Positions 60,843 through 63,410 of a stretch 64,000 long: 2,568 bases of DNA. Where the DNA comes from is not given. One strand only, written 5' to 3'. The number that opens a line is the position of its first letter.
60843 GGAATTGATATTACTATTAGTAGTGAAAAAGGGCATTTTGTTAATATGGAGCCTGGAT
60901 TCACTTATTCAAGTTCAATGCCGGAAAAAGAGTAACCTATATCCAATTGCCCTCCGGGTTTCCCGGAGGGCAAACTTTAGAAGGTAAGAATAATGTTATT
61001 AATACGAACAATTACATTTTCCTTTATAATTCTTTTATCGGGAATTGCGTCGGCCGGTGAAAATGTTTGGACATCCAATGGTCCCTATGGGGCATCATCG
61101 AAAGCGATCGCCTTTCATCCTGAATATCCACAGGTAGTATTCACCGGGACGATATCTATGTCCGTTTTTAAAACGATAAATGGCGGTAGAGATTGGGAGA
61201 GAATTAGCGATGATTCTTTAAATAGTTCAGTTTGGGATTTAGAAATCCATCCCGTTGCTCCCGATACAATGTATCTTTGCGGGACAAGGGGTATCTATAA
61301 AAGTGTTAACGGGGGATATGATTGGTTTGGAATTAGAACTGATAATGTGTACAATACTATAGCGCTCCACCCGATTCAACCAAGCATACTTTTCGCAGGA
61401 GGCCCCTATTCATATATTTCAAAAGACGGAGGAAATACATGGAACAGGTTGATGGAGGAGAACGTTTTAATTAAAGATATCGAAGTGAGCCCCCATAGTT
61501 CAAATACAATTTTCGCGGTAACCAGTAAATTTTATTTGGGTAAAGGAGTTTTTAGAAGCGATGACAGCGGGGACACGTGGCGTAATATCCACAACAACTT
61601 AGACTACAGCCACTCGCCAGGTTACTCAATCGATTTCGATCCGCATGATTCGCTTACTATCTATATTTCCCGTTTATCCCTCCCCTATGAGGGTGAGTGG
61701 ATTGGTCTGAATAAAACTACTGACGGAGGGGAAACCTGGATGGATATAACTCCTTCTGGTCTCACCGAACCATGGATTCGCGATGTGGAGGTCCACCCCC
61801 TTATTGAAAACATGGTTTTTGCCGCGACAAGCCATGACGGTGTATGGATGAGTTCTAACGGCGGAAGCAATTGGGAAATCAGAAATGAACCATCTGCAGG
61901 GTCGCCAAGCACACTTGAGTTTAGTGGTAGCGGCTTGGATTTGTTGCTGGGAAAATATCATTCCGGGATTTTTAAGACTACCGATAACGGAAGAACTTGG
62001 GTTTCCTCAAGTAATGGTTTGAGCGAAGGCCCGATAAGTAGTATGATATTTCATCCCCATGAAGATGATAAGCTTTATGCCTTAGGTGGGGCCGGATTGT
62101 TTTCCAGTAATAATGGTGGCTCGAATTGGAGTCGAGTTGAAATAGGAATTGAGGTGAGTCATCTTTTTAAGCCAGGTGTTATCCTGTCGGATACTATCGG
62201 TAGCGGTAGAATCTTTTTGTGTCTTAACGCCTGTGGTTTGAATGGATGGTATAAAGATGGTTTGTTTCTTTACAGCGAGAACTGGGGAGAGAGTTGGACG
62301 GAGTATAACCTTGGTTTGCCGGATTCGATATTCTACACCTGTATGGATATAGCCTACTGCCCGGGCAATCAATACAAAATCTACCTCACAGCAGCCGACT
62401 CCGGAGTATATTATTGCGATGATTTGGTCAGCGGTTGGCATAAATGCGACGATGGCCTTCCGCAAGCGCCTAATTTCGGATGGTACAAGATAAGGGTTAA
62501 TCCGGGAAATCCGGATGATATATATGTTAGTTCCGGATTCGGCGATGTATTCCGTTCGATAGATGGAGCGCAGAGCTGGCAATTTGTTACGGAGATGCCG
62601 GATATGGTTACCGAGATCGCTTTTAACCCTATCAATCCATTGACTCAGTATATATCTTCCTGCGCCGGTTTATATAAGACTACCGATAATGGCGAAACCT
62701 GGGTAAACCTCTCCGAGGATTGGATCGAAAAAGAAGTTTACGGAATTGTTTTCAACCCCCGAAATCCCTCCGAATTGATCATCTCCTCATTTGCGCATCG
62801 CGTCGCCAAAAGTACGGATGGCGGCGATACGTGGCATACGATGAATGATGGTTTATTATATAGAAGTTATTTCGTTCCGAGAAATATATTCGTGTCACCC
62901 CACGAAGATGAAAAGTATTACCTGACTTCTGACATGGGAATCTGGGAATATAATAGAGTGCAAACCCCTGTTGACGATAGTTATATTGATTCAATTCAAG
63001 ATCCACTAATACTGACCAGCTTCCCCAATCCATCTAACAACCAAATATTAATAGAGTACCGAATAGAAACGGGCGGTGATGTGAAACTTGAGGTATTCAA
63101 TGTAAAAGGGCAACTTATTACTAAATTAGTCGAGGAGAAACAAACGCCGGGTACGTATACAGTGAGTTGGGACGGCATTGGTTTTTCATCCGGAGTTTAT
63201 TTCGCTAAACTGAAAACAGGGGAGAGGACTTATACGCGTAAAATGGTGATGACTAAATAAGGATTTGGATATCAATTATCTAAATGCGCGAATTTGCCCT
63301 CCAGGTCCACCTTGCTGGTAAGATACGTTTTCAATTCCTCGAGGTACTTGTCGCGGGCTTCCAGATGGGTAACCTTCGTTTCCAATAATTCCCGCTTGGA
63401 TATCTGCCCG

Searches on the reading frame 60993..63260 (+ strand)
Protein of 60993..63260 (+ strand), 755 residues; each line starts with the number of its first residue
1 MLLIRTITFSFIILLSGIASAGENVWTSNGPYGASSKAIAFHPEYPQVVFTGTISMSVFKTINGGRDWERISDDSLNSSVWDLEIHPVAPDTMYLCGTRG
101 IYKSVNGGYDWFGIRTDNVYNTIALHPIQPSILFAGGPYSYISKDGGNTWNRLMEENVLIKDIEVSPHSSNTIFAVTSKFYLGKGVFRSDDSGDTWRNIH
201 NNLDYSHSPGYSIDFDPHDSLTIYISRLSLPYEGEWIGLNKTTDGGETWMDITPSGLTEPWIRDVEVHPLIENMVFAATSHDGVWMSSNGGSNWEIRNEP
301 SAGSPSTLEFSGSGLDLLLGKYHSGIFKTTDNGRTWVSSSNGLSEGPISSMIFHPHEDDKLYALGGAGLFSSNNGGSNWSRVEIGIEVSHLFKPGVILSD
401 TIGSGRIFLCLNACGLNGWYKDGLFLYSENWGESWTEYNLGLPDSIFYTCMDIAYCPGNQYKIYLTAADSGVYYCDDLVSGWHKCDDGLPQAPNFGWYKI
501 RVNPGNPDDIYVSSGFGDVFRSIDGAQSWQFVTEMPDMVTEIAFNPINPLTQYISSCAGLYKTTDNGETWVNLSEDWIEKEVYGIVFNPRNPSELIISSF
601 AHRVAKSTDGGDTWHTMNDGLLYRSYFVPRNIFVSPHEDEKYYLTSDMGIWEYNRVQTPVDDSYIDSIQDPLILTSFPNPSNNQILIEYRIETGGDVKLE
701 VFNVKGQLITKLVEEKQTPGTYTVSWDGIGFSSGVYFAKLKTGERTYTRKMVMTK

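Call 5: search_protein_families(library=pfam, proteins=[window:60993-63260:+])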
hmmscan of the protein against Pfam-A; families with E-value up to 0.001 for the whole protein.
window:60993-63260:+ (755 aa): 3 families
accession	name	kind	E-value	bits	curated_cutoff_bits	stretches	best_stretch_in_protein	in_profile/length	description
PF15902.12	Sortilin-Vps10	-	3.1e-40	138.8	33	3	518-641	2-141/446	Sortilin, neurotensin receptor 3,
PF18962.6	Por_Secre_tail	-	1.5e-10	41.6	27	1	677-752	2-74/75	Secretion system C-terminal sorting domain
PF14870.12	PSII_BNR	-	8.2e-07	29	27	0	240-385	85-228/303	Photosynthesis system II assembly factor YCF48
